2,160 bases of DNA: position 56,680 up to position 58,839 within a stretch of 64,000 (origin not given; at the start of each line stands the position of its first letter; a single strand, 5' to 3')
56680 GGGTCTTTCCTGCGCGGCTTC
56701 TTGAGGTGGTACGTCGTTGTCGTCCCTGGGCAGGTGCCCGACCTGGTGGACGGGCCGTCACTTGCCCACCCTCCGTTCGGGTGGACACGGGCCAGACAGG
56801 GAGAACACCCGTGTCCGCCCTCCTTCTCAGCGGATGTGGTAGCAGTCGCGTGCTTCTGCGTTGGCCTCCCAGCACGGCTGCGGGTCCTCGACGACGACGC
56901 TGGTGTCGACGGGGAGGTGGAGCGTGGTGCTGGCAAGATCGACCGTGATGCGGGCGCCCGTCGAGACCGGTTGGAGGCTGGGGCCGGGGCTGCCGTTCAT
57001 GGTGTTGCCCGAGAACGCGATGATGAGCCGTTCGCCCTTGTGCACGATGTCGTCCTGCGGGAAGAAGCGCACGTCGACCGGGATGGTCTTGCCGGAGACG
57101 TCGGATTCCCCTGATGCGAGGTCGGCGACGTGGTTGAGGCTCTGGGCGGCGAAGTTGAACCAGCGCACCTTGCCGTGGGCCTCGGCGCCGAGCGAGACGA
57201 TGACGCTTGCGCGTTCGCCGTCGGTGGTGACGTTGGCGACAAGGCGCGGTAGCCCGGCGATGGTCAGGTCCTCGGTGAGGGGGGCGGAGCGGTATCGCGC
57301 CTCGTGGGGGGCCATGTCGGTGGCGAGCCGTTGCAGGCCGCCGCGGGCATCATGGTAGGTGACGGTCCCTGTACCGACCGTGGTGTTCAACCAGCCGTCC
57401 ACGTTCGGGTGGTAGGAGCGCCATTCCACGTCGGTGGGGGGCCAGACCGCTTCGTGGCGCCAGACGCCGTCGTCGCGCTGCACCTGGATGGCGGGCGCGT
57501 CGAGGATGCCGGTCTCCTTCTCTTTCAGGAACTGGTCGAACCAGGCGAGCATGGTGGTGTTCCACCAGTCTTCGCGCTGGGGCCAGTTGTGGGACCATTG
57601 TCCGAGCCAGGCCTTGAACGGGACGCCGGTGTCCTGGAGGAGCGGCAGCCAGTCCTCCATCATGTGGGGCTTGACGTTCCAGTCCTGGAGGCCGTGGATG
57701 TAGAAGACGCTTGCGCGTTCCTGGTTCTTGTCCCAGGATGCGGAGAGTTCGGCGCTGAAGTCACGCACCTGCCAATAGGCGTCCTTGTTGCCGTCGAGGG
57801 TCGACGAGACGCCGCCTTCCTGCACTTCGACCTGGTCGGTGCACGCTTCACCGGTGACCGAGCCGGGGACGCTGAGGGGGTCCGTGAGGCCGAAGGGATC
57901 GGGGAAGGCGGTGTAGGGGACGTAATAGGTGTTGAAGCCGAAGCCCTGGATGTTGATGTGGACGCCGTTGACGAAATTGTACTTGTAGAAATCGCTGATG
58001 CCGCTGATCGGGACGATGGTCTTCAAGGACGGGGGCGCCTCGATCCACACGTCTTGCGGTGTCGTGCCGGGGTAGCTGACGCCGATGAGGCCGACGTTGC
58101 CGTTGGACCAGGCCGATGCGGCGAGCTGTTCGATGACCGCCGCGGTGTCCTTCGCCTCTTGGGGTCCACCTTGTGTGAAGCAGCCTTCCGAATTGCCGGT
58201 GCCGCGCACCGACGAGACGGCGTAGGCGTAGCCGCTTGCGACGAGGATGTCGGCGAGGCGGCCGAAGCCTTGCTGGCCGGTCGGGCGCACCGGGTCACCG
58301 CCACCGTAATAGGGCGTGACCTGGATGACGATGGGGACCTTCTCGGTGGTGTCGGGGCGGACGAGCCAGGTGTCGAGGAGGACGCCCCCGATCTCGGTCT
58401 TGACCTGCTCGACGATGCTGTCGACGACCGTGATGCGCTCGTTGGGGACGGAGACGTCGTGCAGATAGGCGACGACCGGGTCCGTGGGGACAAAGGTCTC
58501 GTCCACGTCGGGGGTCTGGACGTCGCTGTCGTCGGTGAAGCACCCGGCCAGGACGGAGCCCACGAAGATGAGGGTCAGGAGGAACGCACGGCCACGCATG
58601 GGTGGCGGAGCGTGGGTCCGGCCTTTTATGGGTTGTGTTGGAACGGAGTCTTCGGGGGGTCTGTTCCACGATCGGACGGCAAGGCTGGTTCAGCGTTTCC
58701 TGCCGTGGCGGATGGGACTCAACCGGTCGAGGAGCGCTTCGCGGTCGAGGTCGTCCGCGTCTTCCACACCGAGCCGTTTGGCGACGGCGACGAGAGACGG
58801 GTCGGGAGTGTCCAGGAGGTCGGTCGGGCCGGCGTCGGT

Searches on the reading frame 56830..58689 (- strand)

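Call 51: search_protein_families(library=ncbifam, proteins=[window:56830-58689:-], max_evalue=1e-8)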
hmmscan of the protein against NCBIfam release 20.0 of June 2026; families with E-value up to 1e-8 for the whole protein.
window:56830-58689:- (620 aa): 5 families
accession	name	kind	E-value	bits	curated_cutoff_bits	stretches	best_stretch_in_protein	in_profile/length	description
NF003780.0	PRK05371.1-1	subfamily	3.3e-60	204.1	642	1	109-595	77-583/594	Xaa-Pro dipeptidyl-peptidase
TIGR00976.1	CocE_NonD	subfamily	4.2e-39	135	66.3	1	102-243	6-143/550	CocE/NonD family hydrolase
NF003782.0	PRK05371.1-3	subfamily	8.5e-26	90.5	711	1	150-596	199-643/648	Xaa-Pro dipeptidyl-peptidase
NF003781.0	PRK05371.1-2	equivalog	4e-17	61.8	881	1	145-469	298-630/805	Xaa-Pro dipeptidyl-peptidase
NF003783.0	PRK05371.1-4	equivalog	5.6e-11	41.5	988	1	145-343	272-474/758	Xaa-Pro dipeptidyl-peptidase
